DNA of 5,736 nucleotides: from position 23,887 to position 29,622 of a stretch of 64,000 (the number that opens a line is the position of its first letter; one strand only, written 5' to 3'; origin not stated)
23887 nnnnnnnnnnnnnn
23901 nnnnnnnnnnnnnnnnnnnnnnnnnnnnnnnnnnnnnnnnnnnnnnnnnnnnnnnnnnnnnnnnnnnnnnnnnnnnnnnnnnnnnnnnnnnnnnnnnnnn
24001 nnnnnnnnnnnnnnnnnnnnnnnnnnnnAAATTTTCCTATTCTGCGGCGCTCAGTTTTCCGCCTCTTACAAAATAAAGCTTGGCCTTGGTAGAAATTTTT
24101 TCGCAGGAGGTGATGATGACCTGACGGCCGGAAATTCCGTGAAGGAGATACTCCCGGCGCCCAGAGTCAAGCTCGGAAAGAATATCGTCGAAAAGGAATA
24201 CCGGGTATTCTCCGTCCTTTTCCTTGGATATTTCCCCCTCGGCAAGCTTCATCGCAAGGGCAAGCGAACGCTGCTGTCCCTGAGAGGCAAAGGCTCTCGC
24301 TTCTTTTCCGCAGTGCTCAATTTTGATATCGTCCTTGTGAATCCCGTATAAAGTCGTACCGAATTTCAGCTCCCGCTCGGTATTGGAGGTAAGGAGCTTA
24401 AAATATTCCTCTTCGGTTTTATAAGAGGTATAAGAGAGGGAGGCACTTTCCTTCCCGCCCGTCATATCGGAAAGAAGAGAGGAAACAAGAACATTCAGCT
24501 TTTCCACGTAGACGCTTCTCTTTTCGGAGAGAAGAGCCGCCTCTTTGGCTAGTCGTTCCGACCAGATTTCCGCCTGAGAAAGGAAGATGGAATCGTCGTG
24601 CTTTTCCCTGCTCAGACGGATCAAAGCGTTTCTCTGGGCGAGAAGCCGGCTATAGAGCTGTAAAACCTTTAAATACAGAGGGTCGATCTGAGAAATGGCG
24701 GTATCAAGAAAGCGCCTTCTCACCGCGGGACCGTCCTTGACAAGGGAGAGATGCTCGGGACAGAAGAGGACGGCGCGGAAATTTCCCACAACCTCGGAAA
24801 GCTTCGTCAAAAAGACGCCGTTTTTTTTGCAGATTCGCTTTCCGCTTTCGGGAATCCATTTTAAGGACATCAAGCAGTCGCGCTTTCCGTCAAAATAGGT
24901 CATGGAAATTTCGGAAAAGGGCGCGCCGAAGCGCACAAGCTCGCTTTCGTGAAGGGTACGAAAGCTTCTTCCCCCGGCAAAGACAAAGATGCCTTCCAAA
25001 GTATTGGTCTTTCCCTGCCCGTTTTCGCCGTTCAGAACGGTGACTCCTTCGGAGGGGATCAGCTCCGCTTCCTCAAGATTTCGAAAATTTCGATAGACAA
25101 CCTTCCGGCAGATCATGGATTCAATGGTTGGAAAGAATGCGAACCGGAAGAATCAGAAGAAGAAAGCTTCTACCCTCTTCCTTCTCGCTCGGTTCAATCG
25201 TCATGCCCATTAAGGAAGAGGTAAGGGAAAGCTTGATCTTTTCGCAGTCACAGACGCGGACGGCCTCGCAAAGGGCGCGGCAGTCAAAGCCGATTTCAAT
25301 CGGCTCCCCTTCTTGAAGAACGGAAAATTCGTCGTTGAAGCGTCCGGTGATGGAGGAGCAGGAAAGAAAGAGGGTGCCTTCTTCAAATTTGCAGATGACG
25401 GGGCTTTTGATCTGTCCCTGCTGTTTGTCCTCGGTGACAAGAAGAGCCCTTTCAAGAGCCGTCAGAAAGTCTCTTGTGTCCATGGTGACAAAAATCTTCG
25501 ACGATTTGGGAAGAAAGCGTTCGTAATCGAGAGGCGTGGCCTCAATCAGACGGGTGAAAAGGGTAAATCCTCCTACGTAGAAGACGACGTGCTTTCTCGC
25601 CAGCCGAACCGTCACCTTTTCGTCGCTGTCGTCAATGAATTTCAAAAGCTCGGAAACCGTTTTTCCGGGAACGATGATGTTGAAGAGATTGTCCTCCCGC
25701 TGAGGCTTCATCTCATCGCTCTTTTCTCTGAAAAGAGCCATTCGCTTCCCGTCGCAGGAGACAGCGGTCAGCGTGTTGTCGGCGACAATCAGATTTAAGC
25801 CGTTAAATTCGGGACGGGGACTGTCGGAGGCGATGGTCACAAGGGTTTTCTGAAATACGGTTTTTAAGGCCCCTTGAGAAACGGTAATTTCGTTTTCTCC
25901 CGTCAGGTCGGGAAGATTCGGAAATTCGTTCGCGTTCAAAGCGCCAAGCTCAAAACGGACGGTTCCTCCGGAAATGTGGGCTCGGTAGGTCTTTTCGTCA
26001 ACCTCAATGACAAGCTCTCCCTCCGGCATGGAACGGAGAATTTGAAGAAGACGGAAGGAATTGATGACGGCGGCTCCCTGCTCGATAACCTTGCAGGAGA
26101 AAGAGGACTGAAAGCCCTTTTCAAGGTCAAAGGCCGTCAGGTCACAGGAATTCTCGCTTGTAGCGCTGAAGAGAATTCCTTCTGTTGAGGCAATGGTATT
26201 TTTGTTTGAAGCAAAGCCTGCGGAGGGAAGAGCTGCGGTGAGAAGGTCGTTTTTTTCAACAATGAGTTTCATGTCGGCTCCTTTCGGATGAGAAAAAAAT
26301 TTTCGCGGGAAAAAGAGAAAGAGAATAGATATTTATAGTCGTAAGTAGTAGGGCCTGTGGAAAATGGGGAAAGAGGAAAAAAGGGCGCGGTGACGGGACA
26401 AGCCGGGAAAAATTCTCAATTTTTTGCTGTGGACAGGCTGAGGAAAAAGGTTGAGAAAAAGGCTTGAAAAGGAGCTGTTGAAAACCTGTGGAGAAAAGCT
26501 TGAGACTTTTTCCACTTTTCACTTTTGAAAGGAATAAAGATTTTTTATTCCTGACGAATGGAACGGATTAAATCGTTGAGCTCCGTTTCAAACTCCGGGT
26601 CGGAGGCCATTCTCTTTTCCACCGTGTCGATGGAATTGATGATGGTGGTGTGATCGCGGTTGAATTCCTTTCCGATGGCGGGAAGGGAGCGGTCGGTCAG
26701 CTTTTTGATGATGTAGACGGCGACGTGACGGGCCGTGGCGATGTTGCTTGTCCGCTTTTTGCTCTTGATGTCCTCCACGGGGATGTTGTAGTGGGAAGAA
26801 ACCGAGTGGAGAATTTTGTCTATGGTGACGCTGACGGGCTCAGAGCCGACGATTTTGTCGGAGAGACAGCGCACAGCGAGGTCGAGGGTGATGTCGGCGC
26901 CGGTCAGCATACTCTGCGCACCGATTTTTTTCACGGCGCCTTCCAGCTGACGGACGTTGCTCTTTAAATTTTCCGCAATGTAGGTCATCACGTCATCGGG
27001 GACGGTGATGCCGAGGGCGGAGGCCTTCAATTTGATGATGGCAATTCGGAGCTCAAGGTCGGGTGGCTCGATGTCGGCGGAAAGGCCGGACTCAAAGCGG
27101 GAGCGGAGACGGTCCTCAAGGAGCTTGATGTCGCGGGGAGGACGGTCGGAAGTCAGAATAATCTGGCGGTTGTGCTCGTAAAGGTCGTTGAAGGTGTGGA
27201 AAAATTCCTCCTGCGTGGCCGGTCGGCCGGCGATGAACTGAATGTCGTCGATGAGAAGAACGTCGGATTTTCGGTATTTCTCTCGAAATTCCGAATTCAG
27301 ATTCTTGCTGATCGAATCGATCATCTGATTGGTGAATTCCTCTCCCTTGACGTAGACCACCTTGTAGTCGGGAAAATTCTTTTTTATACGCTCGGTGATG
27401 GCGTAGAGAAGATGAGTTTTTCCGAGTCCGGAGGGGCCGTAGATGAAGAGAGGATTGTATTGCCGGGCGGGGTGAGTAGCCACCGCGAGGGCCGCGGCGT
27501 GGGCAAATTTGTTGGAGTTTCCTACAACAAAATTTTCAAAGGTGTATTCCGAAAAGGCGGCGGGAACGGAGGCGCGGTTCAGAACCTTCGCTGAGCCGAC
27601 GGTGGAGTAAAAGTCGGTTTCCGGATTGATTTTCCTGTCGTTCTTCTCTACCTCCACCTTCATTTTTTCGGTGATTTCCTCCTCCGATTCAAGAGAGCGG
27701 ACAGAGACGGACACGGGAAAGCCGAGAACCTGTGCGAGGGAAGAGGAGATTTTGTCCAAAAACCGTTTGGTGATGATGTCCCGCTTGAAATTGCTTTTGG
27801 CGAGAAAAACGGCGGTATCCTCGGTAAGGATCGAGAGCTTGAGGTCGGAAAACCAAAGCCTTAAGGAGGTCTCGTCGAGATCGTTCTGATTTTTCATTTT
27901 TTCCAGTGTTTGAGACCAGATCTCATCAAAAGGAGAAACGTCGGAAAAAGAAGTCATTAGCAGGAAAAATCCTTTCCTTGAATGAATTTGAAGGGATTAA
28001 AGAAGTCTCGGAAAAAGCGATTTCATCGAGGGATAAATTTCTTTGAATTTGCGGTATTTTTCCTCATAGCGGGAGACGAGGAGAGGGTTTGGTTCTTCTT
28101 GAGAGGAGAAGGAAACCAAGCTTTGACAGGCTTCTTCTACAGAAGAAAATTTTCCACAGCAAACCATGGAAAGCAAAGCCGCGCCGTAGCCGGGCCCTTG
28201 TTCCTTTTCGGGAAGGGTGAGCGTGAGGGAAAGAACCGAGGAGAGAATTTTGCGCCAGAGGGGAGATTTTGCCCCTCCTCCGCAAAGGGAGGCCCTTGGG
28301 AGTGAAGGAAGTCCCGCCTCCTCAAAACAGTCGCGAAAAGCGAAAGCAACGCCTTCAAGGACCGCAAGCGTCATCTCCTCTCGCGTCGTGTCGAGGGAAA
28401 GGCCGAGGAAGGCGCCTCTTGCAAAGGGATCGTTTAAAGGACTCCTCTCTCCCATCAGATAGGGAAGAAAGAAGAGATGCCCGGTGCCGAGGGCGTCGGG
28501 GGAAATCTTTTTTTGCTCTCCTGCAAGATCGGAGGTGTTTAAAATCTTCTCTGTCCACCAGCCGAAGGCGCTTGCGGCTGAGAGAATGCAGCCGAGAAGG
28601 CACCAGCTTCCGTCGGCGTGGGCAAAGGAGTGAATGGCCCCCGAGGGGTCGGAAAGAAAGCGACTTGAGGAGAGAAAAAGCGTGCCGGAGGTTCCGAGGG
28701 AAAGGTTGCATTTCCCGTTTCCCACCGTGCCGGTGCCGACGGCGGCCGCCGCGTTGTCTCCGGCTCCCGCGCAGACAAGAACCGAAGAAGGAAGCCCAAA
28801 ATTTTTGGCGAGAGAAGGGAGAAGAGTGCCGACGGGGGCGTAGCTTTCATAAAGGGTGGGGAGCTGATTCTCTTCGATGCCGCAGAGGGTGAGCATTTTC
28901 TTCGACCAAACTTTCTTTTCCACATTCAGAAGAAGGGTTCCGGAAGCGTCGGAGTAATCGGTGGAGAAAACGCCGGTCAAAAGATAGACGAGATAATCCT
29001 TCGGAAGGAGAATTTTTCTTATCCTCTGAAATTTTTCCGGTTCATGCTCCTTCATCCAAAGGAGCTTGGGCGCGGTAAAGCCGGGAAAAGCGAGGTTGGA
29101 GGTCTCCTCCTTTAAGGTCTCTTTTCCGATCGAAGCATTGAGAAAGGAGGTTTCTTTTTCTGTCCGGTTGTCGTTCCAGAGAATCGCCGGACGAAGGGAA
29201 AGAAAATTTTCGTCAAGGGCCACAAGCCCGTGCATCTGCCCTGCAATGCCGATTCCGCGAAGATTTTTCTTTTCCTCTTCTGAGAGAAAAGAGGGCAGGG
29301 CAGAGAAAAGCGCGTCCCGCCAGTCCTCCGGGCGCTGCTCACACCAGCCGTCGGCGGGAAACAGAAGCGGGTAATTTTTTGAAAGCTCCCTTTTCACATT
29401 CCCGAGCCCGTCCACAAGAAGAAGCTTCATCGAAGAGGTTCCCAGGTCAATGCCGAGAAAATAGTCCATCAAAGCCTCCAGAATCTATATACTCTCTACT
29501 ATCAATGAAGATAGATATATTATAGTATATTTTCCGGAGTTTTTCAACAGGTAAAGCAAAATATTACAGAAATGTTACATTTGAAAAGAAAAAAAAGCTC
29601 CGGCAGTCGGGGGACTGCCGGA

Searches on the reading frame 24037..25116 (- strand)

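Call 12: search_protein_families(library=pfam, proteins=[window:24037-25116:-])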
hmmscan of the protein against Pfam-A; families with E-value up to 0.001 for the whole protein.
window:24037-25116:- (359 aa): 3 families
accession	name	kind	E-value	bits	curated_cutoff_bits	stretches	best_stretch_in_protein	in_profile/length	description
PF02463.25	SMC_N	-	4.8e-14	52.8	40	1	4-340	3-199/220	RecF/RecN/SMC N terminal domain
PF13476.12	AAA_23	-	2.1e-05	25.7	27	1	5-51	1-47/201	AAA domain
PF13175.12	AAA_15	-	0.00023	21.3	32.1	1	1-48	1-48/374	AAA ATPase domain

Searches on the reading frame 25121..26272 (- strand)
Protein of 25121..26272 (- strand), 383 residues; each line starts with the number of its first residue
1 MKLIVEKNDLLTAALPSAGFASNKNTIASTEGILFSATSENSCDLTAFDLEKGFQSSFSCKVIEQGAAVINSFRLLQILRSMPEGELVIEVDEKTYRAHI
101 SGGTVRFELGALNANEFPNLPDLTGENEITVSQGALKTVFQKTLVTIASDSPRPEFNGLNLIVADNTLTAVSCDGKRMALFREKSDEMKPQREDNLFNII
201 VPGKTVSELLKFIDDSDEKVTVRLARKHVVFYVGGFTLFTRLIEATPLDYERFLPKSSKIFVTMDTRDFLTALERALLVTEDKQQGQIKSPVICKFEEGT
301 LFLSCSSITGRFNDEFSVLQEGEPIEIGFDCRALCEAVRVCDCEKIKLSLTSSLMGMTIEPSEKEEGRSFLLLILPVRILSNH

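Call 13: search_protein_families(library=pfam, proteins=[window:25121-26272:-])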
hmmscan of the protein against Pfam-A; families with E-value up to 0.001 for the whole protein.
window:25121-26272:- (383 aa): 3 families
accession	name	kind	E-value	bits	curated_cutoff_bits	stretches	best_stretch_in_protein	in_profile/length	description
PF00712.24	DNA_pol3_beta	-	1.6e-23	83.6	24.4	1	1-121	1-120/120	DNA polymerase III beta subunit, N-terminal domain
PF02767.21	DNA_pol3_beta_2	-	2.4e-19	70.1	27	1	131-245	2-112/116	DNA polymerase III beta subunit, central domain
PF02768.20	DNA_pol3_beta_3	-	3.8e-14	53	27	1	252-366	2-112/121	DNA polymerase III beta subunit, C-terminal domain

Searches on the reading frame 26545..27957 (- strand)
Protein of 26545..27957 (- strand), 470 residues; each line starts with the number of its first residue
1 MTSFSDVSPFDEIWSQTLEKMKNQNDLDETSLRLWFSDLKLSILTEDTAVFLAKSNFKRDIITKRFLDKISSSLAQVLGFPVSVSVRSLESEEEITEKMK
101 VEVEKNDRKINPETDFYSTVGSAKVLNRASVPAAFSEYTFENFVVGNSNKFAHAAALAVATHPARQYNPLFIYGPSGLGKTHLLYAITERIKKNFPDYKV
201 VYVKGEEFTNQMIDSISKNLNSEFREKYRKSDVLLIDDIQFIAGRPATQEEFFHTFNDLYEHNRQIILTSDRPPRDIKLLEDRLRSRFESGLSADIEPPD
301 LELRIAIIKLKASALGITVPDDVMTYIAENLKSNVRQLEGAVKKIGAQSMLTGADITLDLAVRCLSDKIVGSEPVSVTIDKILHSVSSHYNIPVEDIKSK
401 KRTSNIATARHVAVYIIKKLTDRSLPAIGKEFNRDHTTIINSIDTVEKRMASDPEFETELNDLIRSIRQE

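Call 13: search_protein_families(library=pfam, proteins=[window:26545-27957:-])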
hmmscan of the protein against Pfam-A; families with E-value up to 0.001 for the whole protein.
window:26545-27957:- (470 aa): 17 families
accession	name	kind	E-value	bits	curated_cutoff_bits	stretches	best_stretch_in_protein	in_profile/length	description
PF00308.24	Bac_DnaA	-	3.2e-70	236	23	1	137-294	4-161/162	Bacterial DnaA ATPAse domain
PF08299.17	Bac_DnaA_C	-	2.4e-26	92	31.5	1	379-446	1-69/69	Bacterial dnaA protein helix-turn-helix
PF00004.35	AAA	-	1.4e-10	42.2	21.2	1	171-289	2-124/131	ATPase family associated with various cellular activities (AAA)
PF01695.23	IstB_IS21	-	9e-10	38.9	24.1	1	165-273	91-195/238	IstB-like ATP binding protein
PF11638.13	DnaA_N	-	7.2e-08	32.5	24.6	1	12-75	2-64/65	DnaA N-terminal domain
PF13173.12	AAA_14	-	1.2e-07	32.2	27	1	168-270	3-97/129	AAA domain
PF01637.24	ATPase_2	-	3.2e-06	27.5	33.2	1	166-270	19-116/225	ATPase domain predominantly from Archaea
PF00910.28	RNA_helicase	-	7.6e-06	26.8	21.5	1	171-247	2-66/105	RNA helicase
PF13401.12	AAA_22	-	9.9e-06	26.3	27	0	168-224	6-58/130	AAA domain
PF00931.28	NB-ARC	-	8.2e-05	22.4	23.5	1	170-240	21-94/248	NB-ARC domain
PF13191.12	AAA_16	-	0.00015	22.8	32.6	1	156-208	11-63/167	AAA ATPase domain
PF07693.20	KAP_NTPase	-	0.00024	20.9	20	0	168-229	21-88/293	KAP family P-loop domain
PF07728.20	AAA_5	-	0.00026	21.4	22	0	169-258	1-92/139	AAA domain (dynein-related subfamily)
PF22688.2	Hda_lid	-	0.00057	20.3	27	0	304-357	4-57/65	Hda, lid domain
PF11490.13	DNA_pol3_a_NII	-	0.00061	20.1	26.3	1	31-113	16-99/117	DNA polymerase III polC-type N-terminus II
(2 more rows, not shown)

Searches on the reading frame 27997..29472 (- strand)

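Call 13: search_protein_families(library=pfam, proteins=[window:27997-29472:-])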
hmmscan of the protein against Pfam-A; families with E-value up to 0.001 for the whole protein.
window:27997-29472:- (491 aa): 2 families
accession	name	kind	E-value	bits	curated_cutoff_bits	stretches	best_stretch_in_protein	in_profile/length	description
PF00370.27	FGGY_N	-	2.4e-69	234.1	28.8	1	4-246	1-245/245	FGGY family of carbohydrate kinases, N-terminal domain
PF02782.22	FGGY_C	-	1.7e-29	103.5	27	1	256-437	2-196/198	FGGY family of carbohydrate kinases, C-terminal domain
